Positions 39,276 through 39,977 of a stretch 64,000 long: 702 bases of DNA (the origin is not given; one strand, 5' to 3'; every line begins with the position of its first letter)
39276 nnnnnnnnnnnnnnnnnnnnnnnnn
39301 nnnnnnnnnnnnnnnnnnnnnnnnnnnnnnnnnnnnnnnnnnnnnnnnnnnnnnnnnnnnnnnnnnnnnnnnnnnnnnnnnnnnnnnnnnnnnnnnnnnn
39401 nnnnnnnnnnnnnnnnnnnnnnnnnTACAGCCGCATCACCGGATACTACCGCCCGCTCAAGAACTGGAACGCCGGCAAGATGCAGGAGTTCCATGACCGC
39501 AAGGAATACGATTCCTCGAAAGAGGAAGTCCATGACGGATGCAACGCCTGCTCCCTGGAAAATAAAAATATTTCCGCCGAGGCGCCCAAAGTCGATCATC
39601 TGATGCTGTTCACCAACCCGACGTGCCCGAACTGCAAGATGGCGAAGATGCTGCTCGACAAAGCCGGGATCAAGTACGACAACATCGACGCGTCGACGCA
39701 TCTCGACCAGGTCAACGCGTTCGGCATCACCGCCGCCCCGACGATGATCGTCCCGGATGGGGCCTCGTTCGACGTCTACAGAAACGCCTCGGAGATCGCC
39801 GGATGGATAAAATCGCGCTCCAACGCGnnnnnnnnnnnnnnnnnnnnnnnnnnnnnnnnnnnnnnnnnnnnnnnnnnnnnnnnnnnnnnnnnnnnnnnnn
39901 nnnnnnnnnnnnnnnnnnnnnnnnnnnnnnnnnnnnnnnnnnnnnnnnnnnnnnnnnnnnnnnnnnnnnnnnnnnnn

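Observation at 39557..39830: C-terminal glutaredoxin/NrdH-like CxxC domain fused to class III RNR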

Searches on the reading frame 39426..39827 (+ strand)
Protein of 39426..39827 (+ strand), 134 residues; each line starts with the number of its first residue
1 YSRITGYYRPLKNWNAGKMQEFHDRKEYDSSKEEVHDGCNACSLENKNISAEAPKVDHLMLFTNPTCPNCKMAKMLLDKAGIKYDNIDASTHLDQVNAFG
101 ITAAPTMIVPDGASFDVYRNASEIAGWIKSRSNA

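Call 9: search_protein_families(library=pfam, proteins=[window:39438-39827:+], max_evalue=0.01)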
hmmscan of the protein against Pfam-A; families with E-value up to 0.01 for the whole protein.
window:39438-39827:+ (130 aa): 5 families
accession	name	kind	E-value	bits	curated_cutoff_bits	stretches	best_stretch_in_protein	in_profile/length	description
PF00462.30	Glutaredoxin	-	1.9e-08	34.8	22.9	1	56-88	2-34/60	Glutaredoxin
PF00085.26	Thioredoxin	-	2.8e-05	24.5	23.5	1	50-119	17-93/103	Thioredoxin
PF13098.12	Thioredoxin_2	-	0.00049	20.8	27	0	54-109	8-85/104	Thioredoxin-like domain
PF13597.11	NRDD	-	0.00052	19.2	26.2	1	1-24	540-562/562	Anaerobic ribonucleoside-triphosphate reductase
PF13192.12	Thioredoxin_3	-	0.00073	20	24.8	1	60-107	7-57/76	Thioredoxin domain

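Call 10: search_protein_families(library=ncbifam, proteins=[window:39438-39827:+], max_evalue=0.01)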
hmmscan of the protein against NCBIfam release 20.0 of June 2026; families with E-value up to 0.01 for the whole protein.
window:39438-39827:+ (130 aa): 15 families
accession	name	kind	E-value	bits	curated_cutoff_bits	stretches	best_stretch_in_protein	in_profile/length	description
TIGR02194.1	GlrX_NrdH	subfamily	1.3e-07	31.7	85.75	1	56-108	2-57/72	glutaredoxin-like protein NrdH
NF041212.1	Uxx_star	subfamily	3.1e-07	30.5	66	1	56-98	2-44/70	Uxx-star family glutaredoxin-like (seleno)protein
TIGR02196.1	GlrX_YruB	hypoth_equivalog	1.1e-06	29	88.55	1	56-88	3-35/74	glutaredoxin-like protein, YruB-family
TIGR00411.1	redox_disulf_1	equivalog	1.1e-06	28.6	92.75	1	55-110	3-64/82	MJ0307 family thioredoxin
NF041211.1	gluta_UXX_star_2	equivalog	2.3e-06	27.5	100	1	56-94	2-40/71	UXX-star (seleno)protein family 2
TIGR02181.1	GRX_bact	equivalog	2.5e-06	27.6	90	1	56-93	2-39/80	glutaredoxin 3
TIGR02190.1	GlrX-dom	hypoth_equivalog_domain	6.6e-06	26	99.3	1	47-89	2-44/79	glutaredoxin-family domain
NF006358.0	PRK08579.1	equivalog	8.1e-06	24.3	585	1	2-25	600-623/624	anaerobic ribonucleoside triphosphate reductase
TIGR02487.1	NrdD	equivalog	4.8e-05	22.1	326.35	1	1-23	558-580/581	anaerobic ribonucleoside-triphosphate reductase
TIGR02200.1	GlrX_actino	hypoth_equivalog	5.1e-05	23.6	89.5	1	55-86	2-33/77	mycoredoxin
NF007923.0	PRK10638.1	equivalog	0.00017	21.6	129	1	55-87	4-36/83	glutaredoxin 3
NF045501.1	HUGP_GUXX-star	exception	0.00027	20.5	325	1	47-91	159-203/236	HUGP/GUXX-star fusion selenoprotein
NF047338.1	gluta_UXX_star_3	exception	0.00065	19.7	97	1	56-92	2-38/70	UXX-star (seleno)protein family 3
TIGR02187.2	PDO_seleno_TRX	equivalog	0.0013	18.1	185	1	51-111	128-193/209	protein disulfide oxidoreductase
TIGR01126.1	pdi_dom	equivalog_domain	0.0045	17.2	107.2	0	51-126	14-103/105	protein disulfide-isomerase domain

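Call 30: find_related_loci(query=window:39426-39827:+, collection=viral_contigs, flank=10000)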
Query seq(134 aa) (134 aa) in viral_contigs; peptide patterns used: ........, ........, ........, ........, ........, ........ (x = any residue, [..] = any of these).
5 stretches matched a pattern, but none encodes a relative of the query by tblastn (E <= 1e-3).

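Call 32: find_related_loci(query=A2, collection=viral_contigs, flank=10000)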
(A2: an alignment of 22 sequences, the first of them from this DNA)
Query A2 (132 aa) in viral_contigs; peptide patterns used: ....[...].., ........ (x = any residue, [..] = any of these).
108 stretches matched a pattern; 67 encode a relative of the query (tblastn E <= 1e-3); 67 distinct loci.
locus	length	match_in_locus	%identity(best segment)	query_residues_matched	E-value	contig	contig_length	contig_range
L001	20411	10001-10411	50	1-129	2e-37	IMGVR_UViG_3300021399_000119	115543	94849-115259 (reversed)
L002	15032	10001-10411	50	1-129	2e-37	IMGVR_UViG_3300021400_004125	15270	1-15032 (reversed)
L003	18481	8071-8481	43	1-132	4e-33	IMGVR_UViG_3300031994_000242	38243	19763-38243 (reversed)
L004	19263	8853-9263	46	1-132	3e-33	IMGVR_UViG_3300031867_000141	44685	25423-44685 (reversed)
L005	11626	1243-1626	44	1-126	1e-31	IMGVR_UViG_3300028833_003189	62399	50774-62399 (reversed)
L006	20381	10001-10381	42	1-127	2e-28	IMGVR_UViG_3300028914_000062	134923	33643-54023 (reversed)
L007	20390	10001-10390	37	1-127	4e-28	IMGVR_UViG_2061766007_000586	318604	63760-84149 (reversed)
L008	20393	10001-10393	37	1-127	1e-23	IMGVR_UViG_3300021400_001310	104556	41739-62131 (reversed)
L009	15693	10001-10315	37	1-131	2e-22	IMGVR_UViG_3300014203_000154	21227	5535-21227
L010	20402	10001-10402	36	1-127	3e-22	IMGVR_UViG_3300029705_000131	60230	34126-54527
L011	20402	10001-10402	39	1-129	8e-22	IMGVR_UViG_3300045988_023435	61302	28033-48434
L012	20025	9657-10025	40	1-107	1e-21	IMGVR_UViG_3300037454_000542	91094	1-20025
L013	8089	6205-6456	42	1-106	8e-22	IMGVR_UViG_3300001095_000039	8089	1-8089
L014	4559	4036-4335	37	1-126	2e-21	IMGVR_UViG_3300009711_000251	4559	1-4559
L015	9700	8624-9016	37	1-127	2e-21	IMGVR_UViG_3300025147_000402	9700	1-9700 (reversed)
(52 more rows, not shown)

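Call 59: predict_structure(alignment_id=A2)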
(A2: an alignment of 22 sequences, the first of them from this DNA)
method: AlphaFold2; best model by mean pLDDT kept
length: 132 residues; sequences in the alignment: 22
mean_pLDDT: 75.1   pTM: 0.55
mean pLDDT of the five models: 75.1, 74.1, 73.4, 72.1, 70.7
residues with pLDDT >= 90: 53; 70-90: 25; 50-70: 35; < 50: 19
segments of 3 or more residues with pLDDT < 50: 34-48
pLDDT, mean of each block of 10 residues (from residue 1): 54 54 56 46 46 84 91 94 93 88 92 91 91 61
secondary structure, 60 per line:
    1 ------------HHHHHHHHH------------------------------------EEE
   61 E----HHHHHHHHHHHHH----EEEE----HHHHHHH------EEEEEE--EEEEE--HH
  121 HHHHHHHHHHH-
elements in order: H13-21 E58-61 H66-78 E83-86 H91-97 E104-109 E112-116 H119-131

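Call 61: fold_search(model_id=the predicted structure, library=pdb)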
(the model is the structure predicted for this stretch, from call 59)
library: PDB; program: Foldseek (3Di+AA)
matches with E <= 10: 1440; with E <= 0.001: 43
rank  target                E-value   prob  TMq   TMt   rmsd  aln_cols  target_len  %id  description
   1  4el1_A                2.6e-05  1.00  0.44  0.14   3.7        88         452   28  Crystal structure of oxidized hPDI (abb'xa') (released 2013-04-10)
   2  3wgd_H                1.6e-04  1.00  0.44  0.51   4.0        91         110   20  Crystal structure of ERp46 Trx1 (released 2014-06-25)
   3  3wgd_F                1.9e-04  1.00  0.44  0.51   4.1        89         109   20  Crystal structure of ERp46 Trx1 (released 2014-06-25)
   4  3wgd_G                2.7e-04  1.00  0.44  0.52   4.0        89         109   20  Crystal structure of ERp46 Trx1 (released 2014-06-25)
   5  3wgd_A                2.7e-04  1.00  0.43  0.49   4.1        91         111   21  Crystal structure of ERp46 Trx1 (released 2014-06-25)
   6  1uvz_C                2.9e-04  1.00  0.47  0.56   2.7        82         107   17  structure of human thioredoxin 2 (released 2005-06-16)
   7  9wzl_A                2.9e-04  1.00  0.44  0.25   3.9        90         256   23  Crystal structure of rice protein disulfide isomerase-like protein OsPDIL2-3 a-b domain (released 2026-04-08)
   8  4o32_A                3.1e-04  1.00  0.46  0.66   2.8        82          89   17  Structure of a malarial protein (released 2014-12-24)
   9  3wgd_C                3.1e-04  1.00  0.42  0.49   4.0        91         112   21  Crystal structure of ERp46 Trx1 (released 2014-06-25)
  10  4o32_C                3.3e-04  1.00  0.46  0.65   3.2        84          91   17  Structure of a malarial protein (released 2014-12-24)
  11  3w8j_A                3.8e-04  1.00  0.44  0.47   5.8        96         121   21  Crystal structure of P5 a0 in a complex with Prx4 c-term (released 2013-09-04)
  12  9bxs_E                4.0e-04  1.00  0.47  0.68   2.8        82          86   18  Consensus full-complex model for pre-reduction condition of Bacillus subtilis ribonucleotide reductase complex (released 2025-03-19)
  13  4ekz                  4.0e-04  1.00  0.43  0.14   3.8        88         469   28  Crystal structure of reduced hPDI (abb'xa') (released 2013-04-10)
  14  6gnd_B                4.0e-04  1.00  0.42  0.56   5.0        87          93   20  Crystal structure of the complex of a Ferredoxin-Flavin Thioredoxin Reductase and a Thioredoxin from Clostridium aceto (released 2018-12-12)
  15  3vww_A                4.6e-04  1.00  0.43  0.48   4.5        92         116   22  Crystal structure of a0-domain of P5 from H. sapiens (released 2013-09-04)
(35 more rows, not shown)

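Call 65: find_related_loci(query=A2, collection=genome_contigs, flank=5000)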
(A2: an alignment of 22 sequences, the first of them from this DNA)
Query A2 (132 aa) in genome_contigs; peptide patterns used: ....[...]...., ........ (x = any residue, [..] = any of these).
600 stretches matched a pattern (row limit reached: there are more); 596 encode a relative of the query (tblastn E <= 1e-3); the best 80 are kept; 80 distinct loci.
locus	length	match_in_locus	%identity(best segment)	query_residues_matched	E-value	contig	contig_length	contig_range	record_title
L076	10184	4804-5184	61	1-127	1e-47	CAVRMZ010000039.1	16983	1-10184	MAG: uncultured Bacilli bacterium isolate MFD01299.bin.2.1 genome assembly, contig: contig_146431, whole genome shotgun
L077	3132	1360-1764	60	1-132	5e-48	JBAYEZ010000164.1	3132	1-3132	MAG: Bacilli bacterium isolate SO_2016_CLC_T2_9 scaffold75000_PH3_Jul20_2016, whole genome shotgun sequence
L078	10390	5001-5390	59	1-128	4e-47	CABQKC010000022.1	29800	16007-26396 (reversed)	MAG TPA_asm: uncultured Bacillales bacterium isolate MGYG-HGUT-00664 genome assembly, contig: GUT_GENOME021839_22, whole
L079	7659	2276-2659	57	1-127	7e-47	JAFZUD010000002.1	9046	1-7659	MAG: Bacilli bacterium isolate RGIG8100 Water_buffalos_Rumen-3__c29004, whole genome shotgun sequence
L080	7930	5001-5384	57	1-127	7e-47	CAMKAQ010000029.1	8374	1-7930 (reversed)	MAG: uncultured Bacillales bacterium isolate SRR12081303_bin.85_metaWRAP_v1.3_MAG genome assembly, contig: ERZ12289767.1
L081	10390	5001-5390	56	1-129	2e-46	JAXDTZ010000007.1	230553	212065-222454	MAG: Candidatus Enteromonas sp. isolate SUG2459 k141_4117085, whole genome shotgun sequence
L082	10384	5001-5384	58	1-128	3e-46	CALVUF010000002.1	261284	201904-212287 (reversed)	MAG: uncultured Bacilli bacterium isolate BRZ_QG__bin63 genome assembly, contig: BRZ_QG__NODE_10_length_261284_cov_18.82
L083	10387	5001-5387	58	1-129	4e-46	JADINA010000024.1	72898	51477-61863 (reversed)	MAG: Candidatus Alloenteromonas pullistercoris isolate 17113 E1M07__C181522_L72898_SRR9113726, whole genome shotgun sequ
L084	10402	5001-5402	56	1-132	1e-45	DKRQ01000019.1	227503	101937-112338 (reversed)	MAG TPA_asm: Bacillales bacterium UBA7278 UBA7278_contig_1327, whole genome shotgun sequence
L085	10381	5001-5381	57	1-128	9e-46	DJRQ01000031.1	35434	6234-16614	MAG TPA_asm: Bacillales bacterium UBA6356 UBA6356_contig_2736, whole genome shotgun sequence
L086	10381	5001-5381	60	1-127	3e-45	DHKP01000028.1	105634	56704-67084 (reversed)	MAG TPA_asm: Bacillales bacterium UBA4691 UBA4691_contig_610, whole genome shotgun sequence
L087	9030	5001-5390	58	1-130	9e-45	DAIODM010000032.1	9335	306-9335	MAG TPA_asm: Candidatus Onthovivens sp. isolate CTOTU1924 NODE_2778_length_9335_cov_18.661638, whole genome shotgun sequ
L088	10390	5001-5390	54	1-128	7e-44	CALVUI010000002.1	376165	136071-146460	MAG: uncultured Bacilli bacterium isolate BRZ_RV__bin55 genome assembly, contig: BRZ_RV__NODE_2_length_376165_cov_17.596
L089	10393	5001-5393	55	1-127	1e-43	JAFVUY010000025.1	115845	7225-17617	MAG: Bacilli bacterium isolate RGIG5418 Sheep_Colon-4__c92013, whole genome shotgun sequence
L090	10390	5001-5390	53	1-128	2e-43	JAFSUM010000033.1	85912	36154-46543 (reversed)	MAG: Bacilli bacterium isolate RGIG3485 Goat_Rumen.Co__c2564322, whole genome shotgun sequence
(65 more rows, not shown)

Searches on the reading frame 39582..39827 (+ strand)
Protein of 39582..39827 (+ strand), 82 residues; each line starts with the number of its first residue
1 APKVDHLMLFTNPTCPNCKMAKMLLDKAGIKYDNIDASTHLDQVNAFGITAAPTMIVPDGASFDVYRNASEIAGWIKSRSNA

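Call 62: search_protein_representatives(protein=window:39585-39827:+)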
Query: 81 residues. Proteins with E-value up to 0.001 (for the whole library): 545; up to 1e-10: 82; up to 1e-30: 0. The best 150 are listed.
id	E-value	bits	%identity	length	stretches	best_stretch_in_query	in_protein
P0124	5.6e-21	90.1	55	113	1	1-78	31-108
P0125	1.1e-20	89.2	58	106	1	5-78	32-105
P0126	7.6e-20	86.5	56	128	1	3-77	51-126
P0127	2.9e-19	84.7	69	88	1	1-58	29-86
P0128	7.6e-17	77.0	52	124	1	6-76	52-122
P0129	1.1e-16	76.4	52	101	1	4-78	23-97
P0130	2.5e-16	75.3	38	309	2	3-58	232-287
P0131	3.3e-16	74.9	50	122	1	5-78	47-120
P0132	3.8e-16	74.7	46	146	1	6-76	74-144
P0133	5.5e-16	74.2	46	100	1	3-80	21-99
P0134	5.8e-16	74.2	49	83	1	2-78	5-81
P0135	6.7e-16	74.0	51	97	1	4-76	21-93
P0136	7.5e-16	73.8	30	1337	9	23-61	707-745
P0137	9.4e-16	73.5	48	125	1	6-76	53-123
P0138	1.0e-15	73.4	47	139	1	5-76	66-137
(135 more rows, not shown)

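Call 77: search_solved_structures(query=window:39582-39827:+, max_evalue=0.01, show_alignments=5)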
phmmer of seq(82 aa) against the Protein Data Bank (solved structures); distinct sequences matched with E-value up to 0.01: 13.
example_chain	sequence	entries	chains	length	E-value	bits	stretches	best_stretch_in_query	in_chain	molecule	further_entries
2klx_A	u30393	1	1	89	4.1e-10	42.8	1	5-44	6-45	Glutaredoxin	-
4fiw_A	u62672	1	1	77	8.7e-07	32.2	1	8-67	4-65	Putative glutaredoxin NrdH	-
1r7h_A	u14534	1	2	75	3.9e-06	30.1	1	7-66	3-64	NrdH-redoxin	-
4hs1_A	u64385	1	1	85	0.00013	25.2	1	8-57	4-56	Glutaredoxin NrdH, putative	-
4f2i_A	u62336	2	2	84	0.00014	25.2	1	8-57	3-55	Glutaredoxin NrdH, putative | Glutaredoxin-like protein NrdH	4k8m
2mzc_A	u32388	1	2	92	0.00025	24.4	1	7-39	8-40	Glutaredoxin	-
2khp_A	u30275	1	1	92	0.00031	24.1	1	7-39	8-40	GLUTAREDOXIN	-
1fo5_A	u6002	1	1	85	0.00061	23.2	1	7-63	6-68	THIOREDOXIN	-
1nho_A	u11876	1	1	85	0.00073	22.9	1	6-57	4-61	Probable Thioredoxin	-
8eky_M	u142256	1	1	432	0.00084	22.7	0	4-71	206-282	Thioredoxin domain-containing protein 5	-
2m46_A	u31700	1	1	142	0.0018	21.7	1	10-54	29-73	Arsenate reductase, putative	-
3uiw_A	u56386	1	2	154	0.0053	20.2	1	7-42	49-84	Glutaredoxin 2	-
1fov_A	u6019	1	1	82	0.0086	19.5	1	8-57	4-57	GLUTAREDOXIN 3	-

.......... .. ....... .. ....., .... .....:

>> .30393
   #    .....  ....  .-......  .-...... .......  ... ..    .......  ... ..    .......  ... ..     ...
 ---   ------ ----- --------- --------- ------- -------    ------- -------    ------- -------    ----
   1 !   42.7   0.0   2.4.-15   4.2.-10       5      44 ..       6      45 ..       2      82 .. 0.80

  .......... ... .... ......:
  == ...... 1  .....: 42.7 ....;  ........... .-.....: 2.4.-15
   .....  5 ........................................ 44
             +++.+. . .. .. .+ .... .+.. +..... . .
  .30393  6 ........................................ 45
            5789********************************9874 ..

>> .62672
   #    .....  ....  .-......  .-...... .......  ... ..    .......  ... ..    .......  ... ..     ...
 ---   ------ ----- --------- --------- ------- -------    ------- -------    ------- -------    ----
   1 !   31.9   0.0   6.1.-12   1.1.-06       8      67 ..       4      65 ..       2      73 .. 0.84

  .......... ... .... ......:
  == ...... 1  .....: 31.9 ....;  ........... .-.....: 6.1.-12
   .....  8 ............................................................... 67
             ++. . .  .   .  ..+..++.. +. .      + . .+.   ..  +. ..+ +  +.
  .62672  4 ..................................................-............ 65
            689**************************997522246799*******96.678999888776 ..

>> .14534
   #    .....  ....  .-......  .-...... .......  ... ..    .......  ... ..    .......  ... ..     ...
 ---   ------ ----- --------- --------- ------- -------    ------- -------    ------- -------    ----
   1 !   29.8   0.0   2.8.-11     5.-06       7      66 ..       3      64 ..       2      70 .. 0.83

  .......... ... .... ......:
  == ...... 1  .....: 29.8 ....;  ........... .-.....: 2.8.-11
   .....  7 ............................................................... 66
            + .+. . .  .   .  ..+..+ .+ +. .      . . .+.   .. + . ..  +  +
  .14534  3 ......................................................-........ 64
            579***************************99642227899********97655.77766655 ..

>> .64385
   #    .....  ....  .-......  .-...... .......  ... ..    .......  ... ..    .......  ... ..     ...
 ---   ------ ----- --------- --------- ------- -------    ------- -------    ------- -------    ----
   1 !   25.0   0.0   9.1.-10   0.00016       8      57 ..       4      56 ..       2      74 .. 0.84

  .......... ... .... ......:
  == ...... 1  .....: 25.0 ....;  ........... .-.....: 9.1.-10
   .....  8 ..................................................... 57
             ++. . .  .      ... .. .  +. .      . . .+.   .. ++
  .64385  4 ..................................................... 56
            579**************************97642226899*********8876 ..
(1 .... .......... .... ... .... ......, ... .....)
